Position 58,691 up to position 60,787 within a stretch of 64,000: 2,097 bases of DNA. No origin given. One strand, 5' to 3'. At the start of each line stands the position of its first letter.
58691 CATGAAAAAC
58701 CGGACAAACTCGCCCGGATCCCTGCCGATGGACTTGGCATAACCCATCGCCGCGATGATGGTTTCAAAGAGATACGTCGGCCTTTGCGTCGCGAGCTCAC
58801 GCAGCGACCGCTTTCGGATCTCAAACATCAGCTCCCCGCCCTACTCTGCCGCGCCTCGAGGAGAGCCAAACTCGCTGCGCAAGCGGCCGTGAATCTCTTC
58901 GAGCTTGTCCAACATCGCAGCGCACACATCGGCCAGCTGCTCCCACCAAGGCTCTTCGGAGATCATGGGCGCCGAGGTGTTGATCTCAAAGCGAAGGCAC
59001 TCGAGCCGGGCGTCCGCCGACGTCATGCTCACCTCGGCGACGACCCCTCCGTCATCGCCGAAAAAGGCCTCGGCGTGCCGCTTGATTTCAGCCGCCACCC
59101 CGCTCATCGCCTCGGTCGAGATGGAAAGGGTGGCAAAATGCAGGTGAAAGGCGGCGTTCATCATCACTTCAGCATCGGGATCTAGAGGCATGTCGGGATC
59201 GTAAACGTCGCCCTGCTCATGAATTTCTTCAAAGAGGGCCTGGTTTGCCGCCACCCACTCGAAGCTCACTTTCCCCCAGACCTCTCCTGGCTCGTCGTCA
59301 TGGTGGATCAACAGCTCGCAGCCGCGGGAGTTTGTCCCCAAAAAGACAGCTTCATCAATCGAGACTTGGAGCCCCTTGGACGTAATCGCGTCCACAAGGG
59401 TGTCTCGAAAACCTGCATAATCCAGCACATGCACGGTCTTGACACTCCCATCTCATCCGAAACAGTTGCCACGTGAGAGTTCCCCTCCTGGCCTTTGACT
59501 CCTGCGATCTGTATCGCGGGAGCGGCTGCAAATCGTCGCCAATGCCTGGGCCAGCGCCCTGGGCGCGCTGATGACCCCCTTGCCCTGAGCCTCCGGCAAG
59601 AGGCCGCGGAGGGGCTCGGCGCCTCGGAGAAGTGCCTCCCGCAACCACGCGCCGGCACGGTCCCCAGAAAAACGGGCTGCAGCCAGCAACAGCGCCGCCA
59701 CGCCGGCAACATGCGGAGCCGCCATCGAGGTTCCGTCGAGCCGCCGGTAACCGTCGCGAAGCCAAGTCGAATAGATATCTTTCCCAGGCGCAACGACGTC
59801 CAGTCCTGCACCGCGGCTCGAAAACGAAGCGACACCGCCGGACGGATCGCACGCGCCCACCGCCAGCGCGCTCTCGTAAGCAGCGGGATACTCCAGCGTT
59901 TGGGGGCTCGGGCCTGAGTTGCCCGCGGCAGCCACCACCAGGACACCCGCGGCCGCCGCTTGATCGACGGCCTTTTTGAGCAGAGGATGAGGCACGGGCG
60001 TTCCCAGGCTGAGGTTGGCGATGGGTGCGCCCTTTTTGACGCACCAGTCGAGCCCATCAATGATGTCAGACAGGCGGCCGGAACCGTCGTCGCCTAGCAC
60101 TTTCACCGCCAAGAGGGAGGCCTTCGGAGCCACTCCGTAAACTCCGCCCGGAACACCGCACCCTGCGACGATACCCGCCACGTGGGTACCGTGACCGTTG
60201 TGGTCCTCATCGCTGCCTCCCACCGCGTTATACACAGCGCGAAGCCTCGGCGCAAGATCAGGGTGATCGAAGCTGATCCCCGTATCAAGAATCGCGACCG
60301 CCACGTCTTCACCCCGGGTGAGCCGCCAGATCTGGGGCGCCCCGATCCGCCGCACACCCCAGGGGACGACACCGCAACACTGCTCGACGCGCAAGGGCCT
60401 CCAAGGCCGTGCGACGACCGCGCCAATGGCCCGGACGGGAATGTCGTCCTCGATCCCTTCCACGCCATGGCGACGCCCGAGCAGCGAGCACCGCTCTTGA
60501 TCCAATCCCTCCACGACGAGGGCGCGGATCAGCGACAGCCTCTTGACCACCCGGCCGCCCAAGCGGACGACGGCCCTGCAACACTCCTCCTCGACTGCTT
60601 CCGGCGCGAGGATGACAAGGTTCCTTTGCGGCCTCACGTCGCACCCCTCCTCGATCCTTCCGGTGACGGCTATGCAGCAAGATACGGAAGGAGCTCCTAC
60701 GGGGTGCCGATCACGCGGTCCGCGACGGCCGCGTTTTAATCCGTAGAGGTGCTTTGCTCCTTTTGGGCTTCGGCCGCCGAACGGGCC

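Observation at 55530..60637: Uncharacterised five-gene minus-strand cluster: PqqD(RRE)-GGCT multidomain protein, Gfo/Idh/MocA oxidoreductase, two unknown acidic proteins and a propeptide-bearing subtilisin without signal peptide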

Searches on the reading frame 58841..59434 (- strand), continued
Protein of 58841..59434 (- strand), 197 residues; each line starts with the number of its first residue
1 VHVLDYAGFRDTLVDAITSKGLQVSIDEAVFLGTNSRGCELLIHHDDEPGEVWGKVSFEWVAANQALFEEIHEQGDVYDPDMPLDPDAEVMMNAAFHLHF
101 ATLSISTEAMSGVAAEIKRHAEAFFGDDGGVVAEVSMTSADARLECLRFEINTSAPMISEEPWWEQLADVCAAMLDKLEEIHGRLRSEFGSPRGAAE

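Call 96: find_encoding_contigs(protein=P0026, flank=6000, max_places=1)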
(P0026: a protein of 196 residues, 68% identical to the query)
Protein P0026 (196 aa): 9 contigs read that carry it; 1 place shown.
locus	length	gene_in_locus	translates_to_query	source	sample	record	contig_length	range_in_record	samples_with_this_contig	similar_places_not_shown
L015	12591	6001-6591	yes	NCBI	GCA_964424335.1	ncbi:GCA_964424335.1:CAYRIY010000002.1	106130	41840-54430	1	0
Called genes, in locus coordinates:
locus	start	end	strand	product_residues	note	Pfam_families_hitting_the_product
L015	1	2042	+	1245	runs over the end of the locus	PF00580:UvrD-helicase, PF13245:AAA_19, PF13361:UvrD_C, PF13538:UvrD_C_2 (faint), PF12705:PDDEXK_1 (weak)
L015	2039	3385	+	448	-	PF01743:PolyA_pol, PF12627:PolyA_pol_RNAbd, PF01966:HD, PF13735:tRNA_NucTran2_2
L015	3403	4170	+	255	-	PF00142:Fer4_NifH, PF01656:CbiA, PF02374:ArsA_ATPase (weak), PF06564:CBP_BcsQ, PF09140:MipZ (weak), PF10609:ParA, PF13614:AAA_31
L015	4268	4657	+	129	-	PF00075:RNase_H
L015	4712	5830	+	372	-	PF00082:Peptidase_S8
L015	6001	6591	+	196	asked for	-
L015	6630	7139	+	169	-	-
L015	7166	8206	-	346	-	PF00704:Glyco_hydro_18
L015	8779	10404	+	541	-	PF06094:GGACT (faint), PF13772:AIG2_2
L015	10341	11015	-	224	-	PF19700:DUF6198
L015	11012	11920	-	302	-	PF00781:DAGK_cat, PF19279:YegS_C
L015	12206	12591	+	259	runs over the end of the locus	PF00106:adh_short, PF13561:adh_short_C2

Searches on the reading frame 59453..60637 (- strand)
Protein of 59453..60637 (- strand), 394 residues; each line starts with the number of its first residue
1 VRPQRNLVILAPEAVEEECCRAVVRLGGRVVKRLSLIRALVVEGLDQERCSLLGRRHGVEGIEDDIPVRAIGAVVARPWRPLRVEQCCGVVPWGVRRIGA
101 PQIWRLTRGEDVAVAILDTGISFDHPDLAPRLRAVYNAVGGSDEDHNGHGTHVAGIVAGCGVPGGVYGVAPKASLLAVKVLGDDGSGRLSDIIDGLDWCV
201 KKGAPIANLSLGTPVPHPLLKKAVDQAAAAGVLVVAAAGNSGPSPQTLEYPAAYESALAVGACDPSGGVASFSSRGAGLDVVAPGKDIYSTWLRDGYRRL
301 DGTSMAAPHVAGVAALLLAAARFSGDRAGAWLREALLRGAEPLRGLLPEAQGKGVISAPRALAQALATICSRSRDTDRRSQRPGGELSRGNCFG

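Call 3: search_protein_families(library=pfam, proteins=[window:59453-60637:-], max_evalue=1)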
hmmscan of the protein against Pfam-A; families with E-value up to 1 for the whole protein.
window:59453-60637:- (394 aa): 1 family
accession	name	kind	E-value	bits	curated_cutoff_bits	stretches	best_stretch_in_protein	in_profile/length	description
PF00082.27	Peptidase_S8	-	4.2e-58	197.4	21.8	1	109-340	1-273/288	Subtilase family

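Call 4: search_protein_families(library=ncbifam, proteins=[window:59453-60637:-], max_evalue=1)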
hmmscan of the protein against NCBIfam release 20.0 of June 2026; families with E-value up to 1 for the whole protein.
window:59453-60637:- (394 aa): 9 families
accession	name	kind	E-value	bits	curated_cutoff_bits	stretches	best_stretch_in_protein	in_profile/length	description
TIGR03921.1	T7SS_mycosin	equivalog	5.5e-53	180.3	278.75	1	100-367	3-290/353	type VII secretion-associated serine protease mycosin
NF049966.1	QH_SP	equivalog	1.4e-27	96.5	165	1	114-341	2-217/219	subtilisin-like serine protease QhpE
TIGR03895.1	protease_PatA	subfamily_domain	1.9e-26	93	421.05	1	149-342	1-202/606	PatA/PatG family cyanobactin maturation protease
NF033595.1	denti_PrtP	equivalog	3.2e-25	88.8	300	2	204-319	340-458/606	dentilisin complex serine proteinase subunit PrtP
NF040553.1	SGO_0316_fam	subfamily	2.3e-13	48.8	1400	2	143-241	354-464/1486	SGO_0316/SGO_0317 family LPXTG-anchored serine peptidase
NF040809.1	germ_prot_CspBA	exception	4.7e-12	44.4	1250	2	247-318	967-1045/1099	bifunctional germination protease/germinant receptor pseudoprotease CspBA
NF051851.1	AtpSerPepEprS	equivalog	3.2e-08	32.1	1700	2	230-319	223-319/988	autotransporter serine peptidase EprS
NF040808.2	CspC_non_triad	exception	4.8e-08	31.9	675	2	273-318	453-498/556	bile acid germinant receptor pseudoprotease CspC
NF042956.1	IteS_antiphage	equivalog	3.8e-06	25.4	900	1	113-246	258-399/747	S8 family anti-phage peptidase IteS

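Call 82: search_protein_families(library=padloc, proteins=[window:59453-60637:-], max_evalue=0.01)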
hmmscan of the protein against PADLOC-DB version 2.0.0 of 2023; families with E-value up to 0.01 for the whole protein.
window:59453-60637:- (394 aa): 4 families
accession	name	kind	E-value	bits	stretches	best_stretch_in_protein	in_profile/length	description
PDLC03014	subtilase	-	1.4e-37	128.1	1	108-352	170-387/391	-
PDLC02197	IetS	-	2.6e-10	37.2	1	111-245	258-400/749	-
PDLC02198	IetS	-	1.4e-07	27.9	1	112-212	254-363/795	-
PDLC02199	IetS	-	0.0034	13.6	0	113-159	317-360/826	-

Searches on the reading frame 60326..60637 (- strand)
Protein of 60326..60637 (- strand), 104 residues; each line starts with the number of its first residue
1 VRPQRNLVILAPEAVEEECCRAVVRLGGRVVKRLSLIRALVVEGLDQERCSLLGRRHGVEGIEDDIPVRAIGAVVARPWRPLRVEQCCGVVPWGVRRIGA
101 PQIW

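Call 62: search_protein_families(library=pfam, proteins=[window:60326-60637:-], max_evalue=10)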
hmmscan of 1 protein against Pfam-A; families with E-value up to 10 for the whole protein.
seq(104 aa): 1 family
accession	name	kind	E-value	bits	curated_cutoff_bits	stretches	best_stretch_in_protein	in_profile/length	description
PF20308.4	TPR-S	-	0.33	12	27.6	1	14-57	19-61/102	Tetratricopeptide Repeats-Sensor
